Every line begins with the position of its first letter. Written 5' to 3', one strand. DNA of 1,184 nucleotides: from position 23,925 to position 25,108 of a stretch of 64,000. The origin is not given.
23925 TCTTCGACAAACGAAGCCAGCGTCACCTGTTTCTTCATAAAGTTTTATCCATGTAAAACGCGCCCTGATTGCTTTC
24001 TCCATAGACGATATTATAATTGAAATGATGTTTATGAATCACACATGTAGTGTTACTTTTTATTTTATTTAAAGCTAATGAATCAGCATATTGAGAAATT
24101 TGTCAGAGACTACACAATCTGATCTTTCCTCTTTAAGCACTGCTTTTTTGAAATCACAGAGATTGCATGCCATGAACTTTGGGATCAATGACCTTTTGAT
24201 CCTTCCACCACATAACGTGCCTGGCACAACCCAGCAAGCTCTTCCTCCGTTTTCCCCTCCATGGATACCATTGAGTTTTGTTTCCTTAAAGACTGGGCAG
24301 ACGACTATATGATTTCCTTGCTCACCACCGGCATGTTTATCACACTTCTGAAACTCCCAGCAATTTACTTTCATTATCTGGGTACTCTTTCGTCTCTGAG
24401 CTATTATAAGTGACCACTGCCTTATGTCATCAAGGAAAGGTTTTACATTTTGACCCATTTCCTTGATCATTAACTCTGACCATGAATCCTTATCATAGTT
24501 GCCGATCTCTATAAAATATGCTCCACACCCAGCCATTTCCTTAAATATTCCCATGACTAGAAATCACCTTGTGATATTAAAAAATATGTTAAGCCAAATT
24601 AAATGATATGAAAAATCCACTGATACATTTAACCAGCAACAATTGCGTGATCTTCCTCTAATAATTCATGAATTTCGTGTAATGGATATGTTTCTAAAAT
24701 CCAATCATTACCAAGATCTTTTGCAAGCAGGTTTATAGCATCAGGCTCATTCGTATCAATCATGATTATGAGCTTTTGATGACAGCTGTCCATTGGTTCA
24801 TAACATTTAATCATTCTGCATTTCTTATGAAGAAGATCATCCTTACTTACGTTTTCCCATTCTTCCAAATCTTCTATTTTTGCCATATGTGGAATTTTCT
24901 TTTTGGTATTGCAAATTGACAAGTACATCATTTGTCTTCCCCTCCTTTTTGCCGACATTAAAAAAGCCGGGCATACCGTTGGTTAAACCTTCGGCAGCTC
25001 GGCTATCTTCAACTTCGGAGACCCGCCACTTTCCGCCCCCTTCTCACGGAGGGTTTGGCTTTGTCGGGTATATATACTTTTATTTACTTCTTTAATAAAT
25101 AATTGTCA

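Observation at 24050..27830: AT-rich islet with a LuxR-type regulator divergent from an operon of four small Cys-rich genes: the best candidate for an uncharacterised module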

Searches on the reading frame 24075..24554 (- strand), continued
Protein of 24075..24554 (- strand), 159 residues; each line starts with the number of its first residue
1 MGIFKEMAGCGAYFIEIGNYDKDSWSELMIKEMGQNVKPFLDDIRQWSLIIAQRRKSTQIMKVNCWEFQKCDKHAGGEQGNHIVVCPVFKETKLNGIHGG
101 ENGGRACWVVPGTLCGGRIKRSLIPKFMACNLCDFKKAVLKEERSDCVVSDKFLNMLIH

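Call 82: search_protein_families(library=pfam, proteins=[L025:7812-9026:+, L061:1500-2537:+, L071:5936-6955:+, L071:4228-5109:+, L073:7935-8990:+, L073:6244-7950:+, L057:5460-8300:+, L016:7406-8215:+, L038:2665-3381:+], max_evalue=0.001)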
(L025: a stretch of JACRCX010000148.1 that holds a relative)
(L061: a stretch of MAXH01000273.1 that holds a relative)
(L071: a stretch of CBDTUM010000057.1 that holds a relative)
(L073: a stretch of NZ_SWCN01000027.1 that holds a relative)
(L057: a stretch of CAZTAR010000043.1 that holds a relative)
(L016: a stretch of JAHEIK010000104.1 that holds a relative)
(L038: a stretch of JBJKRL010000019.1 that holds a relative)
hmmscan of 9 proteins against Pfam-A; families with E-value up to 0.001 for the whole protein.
L025:7812-9026:+ (405 aa): 2 families
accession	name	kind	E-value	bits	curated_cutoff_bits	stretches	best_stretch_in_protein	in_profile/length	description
PF01740.26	STAS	-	5e-14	52.4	22.6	1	281-372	3-94/106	STAS domain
PF13466.11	STAS_2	-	4.4e-05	24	29.2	1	295-372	5-80/80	STAS domain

L061:1500-2537:+ (346 aa): 2 families
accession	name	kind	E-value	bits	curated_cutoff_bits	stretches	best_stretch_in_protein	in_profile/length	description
PF13672.11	PP2C_2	-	1.3e-13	51.4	24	1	121-312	10-180/209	Protein phosphatase 2C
PF00481.26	PP2C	-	3.4e-10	40.5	20.3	1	138-336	36-255/255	Protein phosphatase 2C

L071:5936-6955:+ (340 aa): 3 families
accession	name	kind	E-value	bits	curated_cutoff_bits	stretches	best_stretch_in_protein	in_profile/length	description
PF13672.11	PP2C_2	-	3.7e-16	59.8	24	1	115-295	10-178/209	Protein phosphatase 2C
PF00481.26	PP2C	-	3.3e-15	56.9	20.3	1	113-330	11-255/255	Protein phosphatase 2C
PF07228.17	SpoIIE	-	0.00052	20.4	25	0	262-336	110-190/192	Stage II sporulation protein E (SpoIIE)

L071:4228-5109:+ (294 aa): 1 family
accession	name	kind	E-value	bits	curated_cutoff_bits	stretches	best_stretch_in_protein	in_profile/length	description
PF00027.35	cNMP_binding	-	2.9e-14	53.2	27.5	1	143-227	3-88/89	Cyclic nucleotide-binding domain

L073:7935-8990:+ (352 aa): 2 families
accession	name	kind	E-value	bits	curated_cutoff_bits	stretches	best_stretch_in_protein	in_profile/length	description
PF13672.11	PP2C_2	-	2.8e-13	50.3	24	1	127-307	10-178/209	Protein phosphatase 2C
PF00481.26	PP2C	-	6.8e-12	46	20.3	1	124-342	10-255/255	Protein phosphatase 2C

L073:6244-7950:+ (569 aa): 7 families
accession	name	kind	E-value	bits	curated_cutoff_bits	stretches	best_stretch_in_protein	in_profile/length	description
PF00069.31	Pkinase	-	1.9e-54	185.3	31.7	1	260-501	3-253/263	Protein kinase domain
PF07714.23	PK_Tyr_Ser-Thr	-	2.3e-39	135.7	23.1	1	261-499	4-248/258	Protein tyrosine and serine/threonine kinase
PF00027.35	cNMP_binding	-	1.2e-12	48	27.5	1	144-226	3-86/89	Cyclic nucleotide-binding domain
PF03109.22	ABC1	-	1.1e-09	38.3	22.9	1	271-410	82-221/244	ABC1 atypical kinase-like domain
PF01636.29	APH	-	0.00011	22.5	23.2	1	338-404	131-198/239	Phosphotransferase enzyme family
PF06293.20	Kdo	-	0.00017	21.5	21.3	1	329-400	90-166/207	Lipopolysaccharide kinase (Kdo/WaaP) family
PF17667.7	Pkinase_fungal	-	0.00024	20.4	24.1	1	359-428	289-368/387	Fungal protein kinase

L057:5460-8300:+ (947 aa): 3 families
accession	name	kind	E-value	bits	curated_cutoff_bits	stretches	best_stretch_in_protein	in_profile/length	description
PF08376.15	NIT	-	2.2e-53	182.6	24.9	2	67-270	2-204/239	Nitrate and nitrite sensing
PF00015.26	MCPsignal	-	1.1e-29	103.9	34.6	1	603-771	9-170/172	Methyl-accepting chemotaxis protein (MCP) signalling domain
PF00672.30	HAMP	-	2.9e-12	47.2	25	1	461-511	2-52/53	HAMP domain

L016:7406-8215:+ (270 aa): 0 families

L038:2665-3381:+ (239 aa): 0 families

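Call 97: search_protein_families(library=pfam, alignment_id=A13, max_evalue=0.00001)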
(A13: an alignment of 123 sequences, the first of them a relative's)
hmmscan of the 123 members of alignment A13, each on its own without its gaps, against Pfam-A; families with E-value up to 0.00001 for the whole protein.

A. member 1, L040:847-1209:+ (121 aa): 1 family
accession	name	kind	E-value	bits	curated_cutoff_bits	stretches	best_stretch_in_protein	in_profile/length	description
PF03259.23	Robl_LC7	-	1.6e-07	31.4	23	1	12-95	6-90/91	Roadblock/LC7 domain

B. families by the number of members that match (of 123 scanned): 101 families (the first 25 are shown)
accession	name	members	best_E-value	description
PF00293.34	NUDIX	5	8e-23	NUDIX domain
PF00588.24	SpoU_methylase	3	2e-26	SpoU rRNA Methylase family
PF13469.12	Sulfotransfer_3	2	2.1e-32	Sulfotransferase family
PF00072.30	Response_reg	2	1e-28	Response regulator receiver domain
PF00107.32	ADH_zinc_N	2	6.6e-23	Zinc-binding dehydrogenase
PF13602.12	ADH_zinc_N_2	2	7.2e-20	Zinc-binding dehydrogenase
PF08240.17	ADH_N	2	8.8e-19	Alcohol dehydrogenase GroES-like domain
PF01814.28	Hemerythrin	2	5.8e-14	Hemerythrin HHE cation binding domain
PF00685.33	Sulfotransfer_1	2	1e-12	Sulfotransferase domain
PF16884.10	ADH_N_2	2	3.8e-06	N-terminal domain of oxidoreductase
PF07517.20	SecA_DEAD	1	1.1e-123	SecA DEAD-like domain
PF21090.3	P-loop_SecA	1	8.9e-91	SecA P-loop domain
PF00108.29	Thiolase_N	1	1.7e-77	Thiolase, N-terminal domain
PF01610.23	DDE_Tnp_ISL3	1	4e-71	Transposase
PF07516.18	SecA_SW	1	6.7e-70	SecA Wing and Scaffold domain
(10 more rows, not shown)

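Call 102: search_protein_families(library=padloc, proteins=[window:24075-24554:-], max_evalue=0.01)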
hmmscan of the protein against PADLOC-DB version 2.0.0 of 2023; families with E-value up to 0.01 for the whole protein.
window:24075-24554:- (159 aa): 0 families

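Call 103: search_protein_families(library=phrogs, proteins=[window:24075-24554:-], max_evalue=0.01)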
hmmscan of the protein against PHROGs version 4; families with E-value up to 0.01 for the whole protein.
window:24075-24554:- (159 aa): 0 families

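Call 107: search_dna_similar(query=window:24075-24554:-, collection=plasmids, mode=protein, max_rows=8)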
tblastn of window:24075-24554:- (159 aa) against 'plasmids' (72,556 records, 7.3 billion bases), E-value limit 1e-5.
No match.

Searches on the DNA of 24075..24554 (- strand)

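Call 24: search_rna_families(sources=[L001, L002, L004, L005, L007, L008], threshold=gathering, show_alignments=4)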
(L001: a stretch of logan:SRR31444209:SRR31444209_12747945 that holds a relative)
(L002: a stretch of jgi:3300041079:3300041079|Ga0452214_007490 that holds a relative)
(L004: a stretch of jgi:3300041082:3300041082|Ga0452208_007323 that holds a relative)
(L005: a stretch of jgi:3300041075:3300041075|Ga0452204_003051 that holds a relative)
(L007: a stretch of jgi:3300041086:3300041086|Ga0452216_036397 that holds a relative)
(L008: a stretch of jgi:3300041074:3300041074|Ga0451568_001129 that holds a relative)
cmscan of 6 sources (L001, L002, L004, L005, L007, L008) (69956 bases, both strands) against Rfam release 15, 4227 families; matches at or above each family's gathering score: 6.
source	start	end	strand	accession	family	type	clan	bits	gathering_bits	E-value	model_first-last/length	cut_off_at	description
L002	7412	7490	+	RF03167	c-di-GMP-I-GGC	Cis-reg; riboswitch;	CL00126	70.4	59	1.3e-14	1-80/80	no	c-di-GMP-I-GGC riboswitch aptamer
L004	997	1075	+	RF03167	c-di-GMP-I-GGC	Cis-reg; riboswitch;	CL00126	70.4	59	1.3e-14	1-80/80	no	c-di-GMP-I-GGC riboswitch aptamer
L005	7494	7572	+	RF03167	c-di-GMP-I-GGC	Cis-reg; riboswitch;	CL00126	68.4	59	5.1e-14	1-80/80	no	c-di-GMP-I-GGC riboswitch aptamer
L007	5399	5477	+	RF03167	c-di-GMP-I-GGC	Cis-reg; riboswitch;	CL00126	68.4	59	5.1e-14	1-80/80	no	c-di-GMP-I-GGC riboswitch aptamer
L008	7830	7910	+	RF03167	c-di-GMP-I-GGC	Cis-reg; riboswitch;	CL00126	63.4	59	1.3e-12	1-80/80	no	c-di-GMP-I-GGC riboswitch aptamer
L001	1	68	+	RF01051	c-di-GMP-I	Cis-reg; riboswitch;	CL00126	48.1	35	2.8e-06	13-87/87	5'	c-di-GMP-I riboswitch aptamer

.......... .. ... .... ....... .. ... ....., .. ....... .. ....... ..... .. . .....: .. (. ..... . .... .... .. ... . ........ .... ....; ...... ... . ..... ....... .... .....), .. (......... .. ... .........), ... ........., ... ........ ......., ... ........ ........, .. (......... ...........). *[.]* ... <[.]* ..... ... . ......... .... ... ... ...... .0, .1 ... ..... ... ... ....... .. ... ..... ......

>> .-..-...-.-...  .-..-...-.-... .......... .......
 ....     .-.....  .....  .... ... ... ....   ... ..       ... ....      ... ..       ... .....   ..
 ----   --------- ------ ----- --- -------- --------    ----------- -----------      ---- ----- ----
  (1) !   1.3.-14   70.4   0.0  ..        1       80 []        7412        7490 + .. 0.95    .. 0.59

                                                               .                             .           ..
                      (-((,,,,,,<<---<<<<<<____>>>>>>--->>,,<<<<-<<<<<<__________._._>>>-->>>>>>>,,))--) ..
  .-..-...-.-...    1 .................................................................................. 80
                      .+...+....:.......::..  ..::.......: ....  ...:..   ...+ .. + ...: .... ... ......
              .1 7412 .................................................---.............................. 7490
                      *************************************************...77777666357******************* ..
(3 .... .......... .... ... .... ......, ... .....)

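Call 37: search_rna_families(sources=[L011, L012, L083, L084, L018, L017, L023, L031], threshold=gathering, show_alignments=0)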
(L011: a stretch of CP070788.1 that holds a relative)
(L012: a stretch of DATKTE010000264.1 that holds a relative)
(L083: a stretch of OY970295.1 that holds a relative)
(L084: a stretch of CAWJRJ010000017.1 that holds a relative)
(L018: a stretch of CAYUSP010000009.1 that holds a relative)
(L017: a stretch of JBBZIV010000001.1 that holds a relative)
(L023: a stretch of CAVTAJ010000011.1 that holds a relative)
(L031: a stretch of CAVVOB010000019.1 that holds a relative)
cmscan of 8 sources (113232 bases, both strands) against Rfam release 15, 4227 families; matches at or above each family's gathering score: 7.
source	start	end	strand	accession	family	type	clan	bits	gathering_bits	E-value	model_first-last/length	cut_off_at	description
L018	13149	13531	-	RF02541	LSU_rRNA_bacteria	Gene; rRNA;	CL00112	412.9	50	6.6e-132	2546-2925/2925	5'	Bacterial large subunit ribosomal RNA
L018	12943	13059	-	RF00001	5S_rRNA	Gene; rRNA;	CL00113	105.7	38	6.5e-22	1-120/120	no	5S ribosomal RNA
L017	2221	2418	+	RF00013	6S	Gene;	-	74.8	46.4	1.1e-12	1-187/187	no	6S / SsrS RNA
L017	5362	5491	-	RF00557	L10_leader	Cis-reg; leader;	-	64.6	44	9.8e-08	1-138/138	no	Ribosomal protein L10 leader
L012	2757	2835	+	RF03167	c-di-GMP-I-GGC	Cis-reg; riboswitch;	CL00126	59.1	59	3.7e-11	1-80/80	no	c-di-GMP-I-GGC riboswitch aptamer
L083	7607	7685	+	RF01051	c-di-GMP-I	Cis-reg; riboswitch;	CL00126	49.5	35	2.1e-06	1-87/87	no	c-di-GMP-I riboswitch aptamer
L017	6881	6929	-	RF03071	Sodium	Cis-reg; riboswitch;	-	46.6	40.5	3e-06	1-55/55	no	Na+ riboswitch aptamer (DUF1646)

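Call 101: search_rna_families(source=L011, start=7300, end=7700, threshold=evalue, max_evalue=1, show_alignments=1)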
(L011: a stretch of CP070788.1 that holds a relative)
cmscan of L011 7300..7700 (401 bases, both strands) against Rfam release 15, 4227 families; matches with E-value up to 1: 1.
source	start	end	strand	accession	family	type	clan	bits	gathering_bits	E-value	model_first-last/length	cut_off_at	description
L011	7571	7629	+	RF01095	PK-CuYV_BPYV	Cis-reg;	-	22.3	60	0.079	1-56/56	no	3'-terminal pseudoknot of CuYV/BPYV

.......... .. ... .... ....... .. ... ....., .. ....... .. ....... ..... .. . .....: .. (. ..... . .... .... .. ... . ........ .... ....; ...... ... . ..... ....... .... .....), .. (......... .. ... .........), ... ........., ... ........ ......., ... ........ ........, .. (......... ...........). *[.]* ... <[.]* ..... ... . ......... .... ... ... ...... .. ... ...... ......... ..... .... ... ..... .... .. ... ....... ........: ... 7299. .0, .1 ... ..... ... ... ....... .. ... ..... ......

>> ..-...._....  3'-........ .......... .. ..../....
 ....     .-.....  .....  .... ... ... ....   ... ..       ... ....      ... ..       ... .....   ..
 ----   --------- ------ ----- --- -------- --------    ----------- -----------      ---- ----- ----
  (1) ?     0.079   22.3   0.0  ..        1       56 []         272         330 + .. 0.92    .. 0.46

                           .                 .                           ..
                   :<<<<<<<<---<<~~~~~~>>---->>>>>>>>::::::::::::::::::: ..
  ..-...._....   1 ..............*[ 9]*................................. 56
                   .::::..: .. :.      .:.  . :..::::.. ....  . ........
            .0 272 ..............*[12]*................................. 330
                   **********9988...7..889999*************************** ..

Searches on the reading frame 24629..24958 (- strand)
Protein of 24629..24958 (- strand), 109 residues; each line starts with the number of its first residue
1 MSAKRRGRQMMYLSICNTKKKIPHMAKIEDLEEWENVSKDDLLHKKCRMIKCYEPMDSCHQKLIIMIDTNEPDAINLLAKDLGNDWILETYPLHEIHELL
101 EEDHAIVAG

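Call 3: search_protein_families(library=pfam, proteins=[window:24629-24958:-], max_evalue=1)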
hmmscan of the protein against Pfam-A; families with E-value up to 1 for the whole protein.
window:24629-24958:- (109 aa): 0 families

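Call 4: search_protein_families(library=ncbifam, proteins=[window:24629-24958:-], max_evalue=1)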
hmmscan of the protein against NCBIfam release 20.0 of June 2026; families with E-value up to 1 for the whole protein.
window:24629-24958:- (109 aa): 2 families
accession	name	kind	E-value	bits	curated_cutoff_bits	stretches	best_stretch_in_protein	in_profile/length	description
NF033715.1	glycyl_HPDL_Lrg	equivalog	0.002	16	1150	1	19-109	171-256/901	4-hydroxyphenylacetate decarboxylase large subunit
NF047878.1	Lsa26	equivalog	0.14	11.6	300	1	46-99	45-96/217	surface adhesion protein Lsa26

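Call 19: find_homologous_proteins(query=window:24629-24958:-)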
Query window:24629-24958:- (109 aa): 5 proteins with E <= 0.001 among 6 candidates.
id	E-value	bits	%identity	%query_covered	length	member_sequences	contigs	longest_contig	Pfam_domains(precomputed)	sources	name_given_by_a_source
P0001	8.7e-60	217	97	92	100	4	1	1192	-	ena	-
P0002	8.4e-43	163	69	92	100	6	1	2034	-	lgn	-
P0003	7.1e-42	160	64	98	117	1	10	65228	-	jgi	jgi:hypothetical protein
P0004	1.5e-31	126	64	78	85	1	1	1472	-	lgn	-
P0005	1.1e-29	120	62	78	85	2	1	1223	-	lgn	-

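Call 84: search_solved_structures(query=A7, max_evalue=5)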
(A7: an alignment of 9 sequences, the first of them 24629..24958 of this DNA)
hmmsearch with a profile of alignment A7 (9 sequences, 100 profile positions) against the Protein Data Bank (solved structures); distinct sequences matched with E-value up to 5: 7.
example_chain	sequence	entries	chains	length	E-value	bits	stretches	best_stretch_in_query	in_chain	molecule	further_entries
8itn_A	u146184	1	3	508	0.1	15.6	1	27-91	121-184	Ubiquitin carboxyl-terminal hydrolase 47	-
8itp_D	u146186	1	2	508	0.1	15.6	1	27-91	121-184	Ubiquitin carboxyl-terminal hydrolase 47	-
9ugr_A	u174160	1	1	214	0.25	14.4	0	66-91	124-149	Syn-F4-Link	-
9wem_A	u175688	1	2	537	0.54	13.3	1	5-46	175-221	aspartate--tRNA ligase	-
9m5m_A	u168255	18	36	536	0.54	13.3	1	5-46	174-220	aspartate--tRNA ligase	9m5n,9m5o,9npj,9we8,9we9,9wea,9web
4pqq_A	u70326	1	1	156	1.6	11.8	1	44-89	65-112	Muskelin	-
9bhb_A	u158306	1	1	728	4.5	10.3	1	32-81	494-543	Erythrocyte membrane protein 1, PfEMP1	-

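Call 102: search_protein_families(library=padloc, proteins=[window:24629-24931:-], max_evalue=0.01)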
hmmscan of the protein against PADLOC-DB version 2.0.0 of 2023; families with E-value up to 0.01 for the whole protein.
window:24629-24931:- (100 aa): 0 families

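Call 103: search_protein_families(library=phrogs, proteins=[window:24629-24931:-], max_evalue=0.01)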
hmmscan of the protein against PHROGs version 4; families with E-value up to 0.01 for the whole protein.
window:24629-24931:- (100 aa): 0 families
